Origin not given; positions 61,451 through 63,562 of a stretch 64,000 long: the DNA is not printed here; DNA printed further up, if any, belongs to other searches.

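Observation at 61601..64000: OLD-family ATPase-Toprim gene translationally coupled to a Fic gene: candidate undescribed two-gene defence/abortive-infection module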

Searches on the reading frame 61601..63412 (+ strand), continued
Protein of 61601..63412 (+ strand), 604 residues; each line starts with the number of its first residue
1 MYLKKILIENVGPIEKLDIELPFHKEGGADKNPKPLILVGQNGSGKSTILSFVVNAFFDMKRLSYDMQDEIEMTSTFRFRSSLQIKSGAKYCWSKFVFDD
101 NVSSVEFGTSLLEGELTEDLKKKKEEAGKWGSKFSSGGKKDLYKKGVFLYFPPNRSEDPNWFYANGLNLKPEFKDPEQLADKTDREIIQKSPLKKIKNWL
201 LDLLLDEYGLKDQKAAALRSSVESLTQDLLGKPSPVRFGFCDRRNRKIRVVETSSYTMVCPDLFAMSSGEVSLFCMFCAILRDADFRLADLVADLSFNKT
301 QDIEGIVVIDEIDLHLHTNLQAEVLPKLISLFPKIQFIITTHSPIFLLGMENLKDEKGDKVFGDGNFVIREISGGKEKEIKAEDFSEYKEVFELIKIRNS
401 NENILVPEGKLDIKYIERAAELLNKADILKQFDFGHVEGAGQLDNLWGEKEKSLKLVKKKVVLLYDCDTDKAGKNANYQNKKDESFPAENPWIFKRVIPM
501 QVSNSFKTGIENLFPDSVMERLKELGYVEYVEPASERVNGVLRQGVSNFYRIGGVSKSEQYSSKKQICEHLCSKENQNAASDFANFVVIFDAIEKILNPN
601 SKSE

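Call 59: find_encoding_contigs(protein=P0134, flank=6000, max_places=2)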
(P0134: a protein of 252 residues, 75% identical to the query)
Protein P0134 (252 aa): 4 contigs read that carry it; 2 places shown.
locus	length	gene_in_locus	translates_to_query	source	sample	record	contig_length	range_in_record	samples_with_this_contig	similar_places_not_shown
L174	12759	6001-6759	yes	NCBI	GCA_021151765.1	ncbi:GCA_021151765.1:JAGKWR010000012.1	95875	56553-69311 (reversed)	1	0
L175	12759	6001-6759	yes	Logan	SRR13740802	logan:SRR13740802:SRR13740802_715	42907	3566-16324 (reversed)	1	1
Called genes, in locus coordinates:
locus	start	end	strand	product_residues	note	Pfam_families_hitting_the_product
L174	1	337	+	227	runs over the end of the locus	PF12697:Abhydrolase_6, PF00561:Abhydrolase_1 (weak), PF12146:Hydrolase_4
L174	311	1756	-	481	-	PF13541:ChlI, PF00158:Sigma54_activat (weak), PF00493:MCM (faint), PF01078:Mg_chelatase, PF07728:AAA_5, PF13335:Mg_chelatase_C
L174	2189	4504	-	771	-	PF08267:Meth_synt_1, PF01717:Meth_synt_2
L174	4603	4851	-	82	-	-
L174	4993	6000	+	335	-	PF03486:HI0933_like (faint), PF07992:Pyr_redox_2, PF13738:Pyr_redox_3, PF00070:Pyr_redox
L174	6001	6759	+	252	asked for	PF02661:Fic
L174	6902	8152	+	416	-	PF12704:MacB_PCD, PF02687:FtsX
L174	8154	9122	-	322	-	PF08240:ADH_N, PF00107:ADH_zinc_N, PF13602:ADH_zinc_N_2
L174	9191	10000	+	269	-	PF10108:DNA_pol_B_exo2, PF13482:RNase_H_2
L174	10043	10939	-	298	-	PF00126:HTH_1, PF03466:LysR_substrate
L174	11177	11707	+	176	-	-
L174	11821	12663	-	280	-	PF01063:Aminotran_4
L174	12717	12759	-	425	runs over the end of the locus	PF03952:Enolase_N, PF00113:Enolase_C, PF13378:MR_MLE_C (faint)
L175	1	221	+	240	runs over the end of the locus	PF12697:Abhydrolase_6, PF00561:Abhydrolase_1 (weak), PF12146:Hydrolase_4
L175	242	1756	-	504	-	PF13541:ChlI, PF01078:Mg_chelatase, PF00158:Sigma54_activat (weak), PF00493:MCM (faint), PF07728:AAA_5, PF13335:Mg_chelatase_C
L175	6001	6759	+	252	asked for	PF02661:Fic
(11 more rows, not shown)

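Call 64: find_encoding_contigs(protein=P0143, flank=5000, max_places=2)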
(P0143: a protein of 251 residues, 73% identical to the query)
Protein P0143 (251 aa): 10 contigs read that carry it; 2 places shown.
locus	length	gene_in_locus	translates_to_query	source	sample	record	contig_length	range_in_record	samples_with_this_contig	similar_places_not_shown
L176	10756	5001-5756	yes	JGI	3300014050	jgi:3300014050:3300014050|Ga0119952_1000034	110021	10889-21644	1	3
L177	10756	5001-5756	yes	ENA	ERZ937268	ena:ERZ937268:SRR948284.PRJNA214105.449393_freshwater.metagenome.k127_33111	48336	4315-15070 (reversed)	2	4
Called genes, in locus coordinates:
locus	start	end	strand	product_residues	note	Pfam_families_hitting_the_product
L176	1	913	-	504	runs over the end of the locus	PF00004:AAA (faint), PF13541:ChlI, PF01078:Mg_chelatase, PF00158:Sigma54_activat, PF00493:MCM (faint), PF07728:AAA_5, PF13335:Mg_chelatase_C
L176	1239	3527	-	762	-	PF08267:Meth_synt_1, PF01717:Meth_synt_2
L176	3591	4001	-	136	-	-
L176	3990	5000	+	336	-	PF03486:HI0933_like (faint), PF07992:Pyr_redox_2, PF13738:Pyr_redox_3, PF00070:Pyr_redox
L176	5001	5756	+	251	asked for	PF02661:Fic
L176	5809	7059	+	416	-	PF12704:MacB_PCD, PF02687:FtsX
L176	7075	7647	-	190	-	-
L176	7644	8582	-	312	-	-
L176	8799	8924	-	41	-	-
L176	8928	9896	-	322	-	PF08240:ADH_N, PF00107:ADH_zinc_N, PF13602:ADH_zinc_N_2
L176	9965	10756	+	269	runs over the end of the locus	PF10108:DNA_pol_B_exo2, PF13482:RNase_H_2 (weak)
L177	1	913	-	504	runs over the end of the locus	PF00004:AAA (faint), PF13541:ChlI, PF01078:Mg_chelatase, PF00158:Sigma54_activat, PF00493:MCM (faint), PF07728:AAA_5, PF13335:Mg_chelatase_C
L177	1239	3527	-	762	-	PF08267:Meth_synt_1, PF01717:Meth_synt_2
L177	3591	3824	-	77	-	-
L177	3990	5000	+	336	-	PF03486:HI0933_like (faint), PF07992:Pyr_redox_2, PF13738:Pyr_redox_3, PF00070:Pyr_redox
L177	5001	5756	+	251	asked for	PF02661:Fic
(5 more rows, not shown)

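Call 65: find_encoding_contigs(protein=P0152, flank=5000, max_places=2)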
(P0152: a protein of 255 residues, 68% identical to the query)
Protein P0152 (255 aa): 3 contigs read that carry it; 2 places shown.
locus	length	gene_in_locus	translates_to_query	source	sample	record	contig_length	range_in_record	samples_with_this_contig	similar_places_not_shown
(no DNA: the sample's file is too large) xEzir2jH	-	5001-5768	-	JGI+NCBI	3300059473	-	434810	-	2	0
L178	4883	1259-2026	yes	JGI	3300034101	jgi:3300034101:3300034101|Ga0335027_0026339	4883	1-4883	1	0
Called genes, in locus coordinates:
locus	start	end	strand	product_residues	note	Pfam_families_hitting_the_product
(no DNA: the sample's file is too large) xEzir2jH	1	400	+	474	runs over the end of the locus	PF02874:ATP-synt_ab_N, PF00006:ATP-synt_ab, PF22919:ATP-synt_VA_C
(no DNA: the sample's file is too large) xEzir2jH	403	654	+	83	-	PF02823:ATP-synt_DE_N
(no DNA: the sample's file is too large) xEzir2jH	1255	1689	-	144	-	-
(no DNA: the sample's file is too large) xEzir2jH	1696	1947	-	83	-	-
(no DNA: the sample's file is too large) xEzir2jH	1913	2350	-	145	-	PF12844:HTH_19, PF13443:HTH_26, PF13560:HTH_31, PF01381:HTH_3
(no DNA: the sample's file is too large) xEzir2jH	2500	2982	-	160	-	PF00085:Thioredoxin (weak), PF00578:AhpC-TSA, PF08534:Redoxin, PF00255:GSHPx (weak), PF13905:Thioredoxin_8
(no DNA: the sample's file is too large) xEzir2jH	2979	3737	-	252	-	PF20260:PUA_4, PF04452:Methyltrans_RNA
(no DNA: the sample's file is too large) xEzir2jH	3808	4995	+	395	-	PF00528:BPD_transp_1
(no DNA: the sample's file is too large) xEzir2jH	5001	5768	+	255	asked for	PF02661:Fic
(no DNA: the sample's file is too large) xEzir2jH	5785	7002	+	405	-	PF11812:DUF3333, PF00528:BPD_transp_1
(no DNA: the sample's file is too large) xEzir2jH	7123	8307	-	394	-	PF01637:ATPase_2 (faint), PF13173:AAA_14, PF13401:AAA_22 (faint), PF13635:DUF4143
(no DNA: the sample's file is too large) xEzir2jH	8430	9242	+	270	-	PF00809:Pterin_bind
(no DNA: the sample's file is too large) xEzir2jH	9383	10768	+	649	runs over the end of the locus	PF00012:HSP70, PF06723:MreB_Mbl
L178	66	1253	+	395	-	PF00528:BPD_transp_1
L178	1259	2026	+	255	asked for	PF02661:Fic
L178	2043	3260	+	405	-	PF11812:DUF3333, PF00528:BPD_transp_1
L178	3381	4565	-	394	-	PF01637:ATPase_2 (faint), PF13173:AAA_14, PF13401:AAA_22 (faint), PF13635:DUF4143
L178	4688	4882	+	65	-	?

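Call 66: find_encoding_contigs(protein=P0128, flank=5000, max_places=2)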
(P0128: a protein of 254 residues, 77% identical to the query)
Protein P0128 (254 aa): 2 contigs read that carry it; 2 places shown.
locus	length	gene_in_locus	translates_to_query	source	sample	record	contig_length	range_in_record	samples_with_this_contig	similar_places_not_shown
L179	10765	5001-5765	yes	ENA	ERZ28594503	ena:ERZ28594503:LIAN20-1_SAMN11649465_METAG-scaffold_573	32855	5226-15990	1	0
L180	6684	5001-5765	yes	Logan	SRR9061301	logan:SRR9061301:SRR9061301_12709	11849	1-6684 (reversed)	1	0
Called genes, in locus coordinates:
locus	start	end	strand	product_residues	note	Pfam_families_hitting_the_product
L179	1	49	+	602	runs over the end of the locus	PF01368:DHH, PF02272:DHHA1, PF17768:RecJ_OB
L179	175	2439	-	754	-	PF08267:Meth_synt_1, PF01717:Meth_synt_2, PF08267:Meth_synt_1 (weak)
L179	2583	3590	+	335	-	PF07992:Pyr_redox_2, PF13738:Pyr_redox_3, PF03486:HI0933_like (weak), PF00070:Pyr_redox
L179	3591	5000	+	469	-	-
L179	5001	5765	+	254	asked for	PF02661:Fic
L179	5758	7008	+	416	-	PF12704:MacB_PCD, PF02687:FtsX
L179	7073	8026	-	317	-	PF01476:LysM, PF01551:Peptidase_M23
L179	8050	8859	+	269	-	PF06750:A24_N_bact, PF01478:Peptidase_A24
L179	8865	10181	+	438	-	PF00206:Lyase_1, PF10397:ADSL_C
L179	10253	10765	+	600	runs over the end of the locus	PF00270:DEAD, PF04851:ResIII (faint), PF00271:Helicase_C, PF16124:RecQ_Zn_bind, PF09382:RQC, PF00570:HRDC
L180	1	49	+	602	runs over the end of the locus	PF01368:DHH, PF02272:DHHA1, PF17768:RecJ_OB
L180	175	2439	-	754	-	PF08267:Meth_synt_1, PF01717:Meth_synt_2, PF08267:Meth_synt_1 (weak)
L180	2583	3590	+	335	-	PF07992:Pyr_redox_2, PF13738:Pyr_redox_3, PF03486:HI0933_like (weak), PF00070:Pyr_redox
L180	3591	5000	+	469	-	-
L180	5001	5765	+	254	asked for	PF02661:Fic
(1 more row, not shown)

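Call 68: search_protein_families(library=padloc, proteins=[L170:4973-6001:+, L172:6809-7846:+, L179:3591-4997:+, L084:8106-9137:+, L084:3061-4467:+, L001:9045-9803:+], max_evalue=0.01)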
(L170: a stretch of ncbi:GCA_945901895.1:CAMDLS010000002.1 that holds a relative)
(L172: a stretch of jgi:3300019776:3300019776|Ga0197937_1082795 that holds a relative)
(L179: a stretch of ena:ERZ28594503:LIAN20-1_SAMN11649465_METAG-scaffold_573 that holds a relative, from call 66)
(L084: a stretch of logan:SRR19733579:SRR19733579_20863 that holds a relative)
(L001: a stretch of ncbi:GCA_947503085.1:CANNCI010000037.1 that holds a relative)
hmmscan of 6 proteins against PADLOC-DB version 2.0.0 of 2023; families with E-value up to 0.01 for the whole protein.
L170:4973-6001:+ (343 aa): 0 families

L172:6809-7846:+ (346 aa): 1 family
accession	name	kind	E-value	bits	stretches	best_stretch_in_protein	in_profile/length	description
PDLC03843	LeoC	-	0.0057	14.8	0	142-271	104-169/207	-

L179:3591-4997:+ (469 aa): 0 families

L084:8106-9137:+ (344 aa): 0 families

L084:3061-4467:+ (469 aa): 0 families

L001:9045-9803:+ (253 aa): 9 families
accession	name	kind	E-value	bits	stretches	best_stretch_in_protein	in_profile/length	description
PDLC03963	SoFic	-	1.2e-42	144.6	1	9-251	20-268/361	-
PDLC04840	PDC-S04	-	1.6e-21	75.1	1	43-228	11-201/227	-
PDLC04836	PDC-S04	-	6.1e-19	66.2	1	28-228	10-214/244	-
PDLC04837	PDC-S04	-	2.9e-17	60.7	1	48-239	30-220/234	-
PDLC04966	PDC-S24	-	3.5e-17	60.4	1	94-225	227-367/497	-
PDLC04839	PDC-S04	-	3.1e-12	44.6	1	89-227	49-187/205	-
PDLC04838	PDC-S04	-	2.8e-07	28.5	1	83-198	47-164/209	-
PDLC04842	PDC-S04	-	5.7e-07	27.5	1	173-198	107-132/202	-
PDLC04841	PDC-S04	-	1.1e-05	23.3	1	87-200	126-232/292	-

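Call 69: search_protein_families(library=pfam, proteins=[L170:4973-6001:+, L172:6809-7846:+, L179:3591-4997:+, L084:8106-9137:+, L084:3061-4467:+, L001:9045-9803:+], max_evalue=0.1)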
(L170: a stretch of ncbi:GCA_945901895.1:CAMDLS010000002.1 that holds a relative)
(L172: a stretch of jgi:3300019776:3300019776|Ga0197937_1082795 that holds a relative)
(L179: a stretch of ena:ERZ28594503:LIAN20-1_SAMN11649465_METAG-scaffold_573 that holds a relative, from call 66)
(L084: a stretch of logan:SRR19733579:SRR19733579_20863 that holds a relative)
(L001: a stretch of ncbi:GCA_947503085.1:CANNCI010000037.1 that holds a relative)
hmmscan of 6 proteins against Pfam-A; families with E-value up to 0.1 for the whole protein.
L170:4973-6001:+ (343 aa): 2 families
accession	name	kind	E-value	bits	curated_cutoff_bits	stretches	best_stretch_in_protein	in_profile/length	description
PF08915.16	tRNA-Thr_ED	-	0.034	14.7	30.2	0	273-311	21-59/137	Archaea-specific editing domain of threonyl-tRNA synthetase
PF03601.19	Cons_hypoth698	-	0.06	12.7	24.5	1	205-258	201-255/304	Conserved hypothetical protein 698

L172:6809-7846:+ (346 aa): 2 families
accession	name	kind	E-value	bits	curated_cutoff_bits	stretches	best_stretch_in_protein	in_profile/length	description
PF08915.16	tRNA-Thr_ED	-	0.017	15.7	30.2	0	275-314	20-59/137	Archaea-specific editing domain of threonyl-tRNA synthetase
PF12081.13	GldM_1st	-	0.055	13.9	25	1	122-208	27-113/194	GldM N-terminal domain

L179:3591-4997:+ (469 aa): 2 families
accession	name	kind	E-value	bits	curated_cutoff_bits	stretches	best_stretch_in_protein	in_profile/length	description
PF13576.12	Pentapeptide_3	-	0.0029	18.2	27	2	96-133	10-46/48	Pentapeptide repeats (9 copies)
PF05613.16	Herpes_U15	-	0.092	13.9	25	0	236-290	37-90/110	Human herpesvirus U15 protein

L084:8106-9137:+ (344 aa): 1 family
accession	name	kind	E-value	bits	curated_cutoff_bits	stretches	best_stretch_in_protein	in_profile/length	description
PF12686.12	DUF3800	-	0.00064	20.9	21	1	3-268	2-148/149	Protein of unknown function (DUF3800)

L084:3061-4467:+ (469 aa): 1 family
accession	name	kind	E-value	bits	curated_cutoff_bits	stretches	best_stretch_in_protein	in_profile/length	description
PF18739.6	HEPN_Apea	-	0.0048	17.8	24.4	0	380-450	68-135/136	Apea-like HEPN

L001:9045-9803:+ (253 aa): 1 family
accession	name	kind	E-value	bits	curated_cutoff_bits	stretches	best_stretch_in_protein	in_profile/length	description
PF02661.23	Fic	-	4.7e-22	79.1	24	1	100-196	3-93/93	Fic/DOC family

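Call 76: find_related_loci(query=A1, collection=viral_contigs, flank=4000)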
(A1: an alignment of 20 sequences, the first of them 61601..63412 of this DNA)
Query A1 (604 aa) in viral_contigs; peptide patterns used: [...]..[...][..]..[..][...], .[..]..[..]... (x = any residue, [..] = any of these).
76 stretches matched a pattern; 43 encode a relative of the query (tblastn E <= 1e-3); 43 distinct loci.
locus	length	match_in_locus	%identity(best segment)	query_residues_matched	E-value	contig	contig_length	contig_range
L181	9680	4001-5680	28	1-526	1e-52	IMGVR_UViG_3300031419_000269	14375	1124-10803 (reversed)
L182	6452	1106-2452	31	1-424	6e-51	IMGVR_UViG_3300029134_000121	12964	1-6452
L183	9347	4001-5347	30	1-424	1e-49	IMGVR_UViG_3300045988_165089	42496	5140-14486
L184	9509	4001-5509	25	3-474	8e-40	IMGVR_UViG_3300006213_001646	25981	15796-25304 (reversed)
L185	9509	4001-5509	25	3-474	8e-40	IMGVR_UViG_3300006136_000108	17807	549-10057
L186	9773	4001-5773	26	1-597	1e-48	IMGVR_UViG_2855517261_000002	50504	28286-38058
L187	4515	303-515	46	265-344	5e-14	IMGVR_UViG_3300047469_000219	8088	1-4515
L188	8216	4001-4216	42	266-344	1e-13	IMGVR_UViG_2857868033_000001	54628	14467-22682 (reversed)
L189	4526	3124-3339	42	266-344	9e-14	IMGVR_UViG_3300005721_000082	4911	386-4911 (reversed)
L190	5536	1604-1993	31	205-352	2e-13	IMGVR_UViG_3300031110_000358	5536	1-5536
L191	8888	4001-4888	26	30-352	4e-13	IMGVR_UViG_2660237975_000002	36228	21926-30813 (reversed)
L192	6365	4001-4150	60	295-344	4e-13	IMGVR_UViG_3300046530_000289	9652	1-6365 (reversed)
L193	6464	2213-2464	38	262-352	5e-13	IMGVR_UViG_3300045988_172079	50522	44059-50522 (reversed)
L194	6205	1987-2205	40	266-347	4e-13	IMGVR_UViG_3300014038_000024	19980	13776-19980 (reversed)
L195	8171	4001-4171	53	295-352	5e-13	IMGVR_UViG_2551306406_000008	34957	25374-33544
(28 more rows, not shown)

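Call 77: search_dna_similar(query=window:61601-63412:+, collection=phages, mode=protein, max_rows=10)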
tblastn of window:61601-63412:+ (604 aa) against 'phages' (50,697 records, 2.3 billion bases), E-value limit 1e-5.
Records with a match: 1; places in all: 1; records where one place covers at least 80% of the query: 0.
Best place of each record, by identity: <60% 1.
By first word of the organism name: Bacteriophage 1.
By host as written in the record: - 1.
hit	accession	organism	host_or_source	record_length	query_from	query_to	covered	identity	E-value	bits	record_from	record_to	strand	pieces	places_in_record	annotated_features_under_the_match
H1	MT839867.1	Bacteriophage sp.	human fecal samples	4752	259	427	28%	32.0%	3e-15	86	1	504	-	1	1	record has no annotation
